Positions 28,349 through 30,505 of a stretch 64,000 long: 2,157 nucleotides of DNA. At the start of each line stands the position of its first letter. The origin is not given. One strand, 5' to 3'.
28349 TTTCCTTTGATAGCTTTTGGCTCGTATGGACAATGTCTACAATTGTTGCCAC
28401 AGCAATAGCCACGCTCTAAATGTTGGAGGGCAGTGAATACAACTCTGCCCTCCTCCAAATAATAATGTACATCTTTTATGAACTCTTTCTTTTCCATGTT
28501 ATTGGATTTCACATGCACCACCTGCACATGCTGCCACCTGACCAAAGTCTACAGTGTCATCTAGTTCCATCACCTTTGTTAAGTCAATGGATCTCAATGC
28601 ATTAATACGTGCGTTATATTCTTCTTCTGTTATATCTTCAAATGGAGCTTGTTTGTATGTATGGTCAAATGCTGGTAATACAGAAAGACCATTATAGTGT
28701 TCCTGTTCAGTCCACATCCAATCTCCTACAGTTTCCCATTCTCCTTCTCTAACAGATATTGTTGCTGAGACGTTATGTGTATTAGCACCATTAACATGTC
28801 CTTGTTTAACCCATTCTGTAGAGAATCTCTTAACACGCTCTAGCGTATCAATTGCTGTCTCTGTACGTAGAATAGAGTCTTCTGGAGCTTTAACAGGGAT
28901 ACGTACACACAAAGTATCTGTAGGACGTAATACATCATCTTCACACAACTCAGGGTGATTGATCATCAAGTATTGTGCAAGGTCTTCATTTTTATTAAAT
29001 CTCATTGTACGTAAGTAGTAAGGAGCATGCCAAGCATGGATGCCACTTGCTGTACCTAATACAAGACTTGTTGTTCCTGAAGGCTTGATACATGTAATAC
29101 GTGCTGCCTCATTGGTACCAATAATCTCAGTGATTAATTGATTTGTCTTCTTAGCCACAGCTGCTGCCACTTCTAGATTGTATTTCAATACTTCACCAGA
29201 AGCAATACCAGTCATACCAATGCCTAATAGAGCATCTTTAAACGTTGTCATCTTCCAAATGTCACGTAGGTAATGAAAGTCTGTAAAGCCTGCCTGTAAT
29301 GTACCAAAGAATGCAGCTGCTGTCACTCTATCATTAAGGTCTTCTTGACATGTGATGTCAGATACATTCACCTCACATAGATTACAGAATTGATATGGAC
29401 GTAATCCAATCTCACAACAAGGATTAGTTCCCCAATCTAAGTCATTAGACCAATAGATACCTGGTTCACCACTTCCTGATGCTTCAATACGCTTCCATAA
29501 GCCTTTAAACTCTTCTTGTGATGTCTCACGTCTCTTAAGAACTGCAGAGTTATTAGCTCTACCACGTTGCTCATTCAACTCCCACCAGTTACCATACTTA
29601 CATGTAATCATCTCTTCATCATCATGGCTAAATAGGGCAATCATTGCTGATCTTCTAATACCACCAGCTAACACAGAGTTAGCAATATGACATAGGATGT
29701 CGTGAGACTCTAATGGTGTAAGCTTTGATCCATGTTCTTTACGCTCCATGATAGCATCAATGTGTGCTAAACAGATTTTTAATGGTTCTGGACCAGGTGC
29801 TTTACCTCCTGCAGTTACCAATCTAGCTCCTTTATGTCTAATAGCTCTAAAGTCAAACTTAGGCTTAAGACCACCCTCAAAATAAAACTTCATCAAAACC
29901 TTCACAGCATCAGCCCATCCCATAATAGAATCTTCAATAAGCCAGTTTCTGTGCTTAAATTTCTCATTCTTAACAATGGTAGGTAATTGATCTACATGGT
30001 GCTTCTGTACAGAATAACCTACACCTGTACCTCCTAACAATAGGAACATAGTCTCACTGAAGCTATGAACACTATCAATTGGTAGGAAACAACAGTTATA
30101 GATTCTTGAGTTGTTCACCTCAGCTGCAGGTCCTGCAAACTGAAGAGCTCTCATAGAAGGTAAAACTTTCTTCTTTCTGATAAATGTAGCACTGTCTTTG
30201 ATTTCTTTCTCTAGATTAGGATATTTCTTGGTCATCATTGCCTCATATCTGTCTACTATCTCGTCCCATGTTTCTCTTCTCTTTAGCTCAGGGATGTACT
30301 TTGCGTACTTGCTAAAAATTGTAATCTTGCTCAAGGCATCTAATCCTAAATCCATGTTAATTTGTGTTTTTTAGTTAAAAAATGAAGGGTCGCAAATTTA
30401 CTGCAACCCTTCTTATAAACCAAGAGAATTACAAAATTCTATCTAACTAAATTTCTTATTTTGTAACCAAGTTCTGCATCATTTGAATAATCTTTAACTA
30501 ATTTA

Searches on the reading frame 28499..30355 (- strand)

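Call 29: search_protein_families(library=pfam, proteins=[window:28499-30355:-], max_evalue=0.001)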
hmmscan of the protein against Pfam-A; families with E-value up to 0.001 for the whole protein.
window:28499-30355:- (618 aa): 1 family
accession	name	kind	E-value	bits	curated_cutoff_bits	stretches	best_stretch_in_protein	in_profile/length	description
PF02867.20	Ribonuc_red_lgC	-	2.3e-05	23.7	23.9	0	310-386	209-293/523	Ribonucleotide reductase, barrel domain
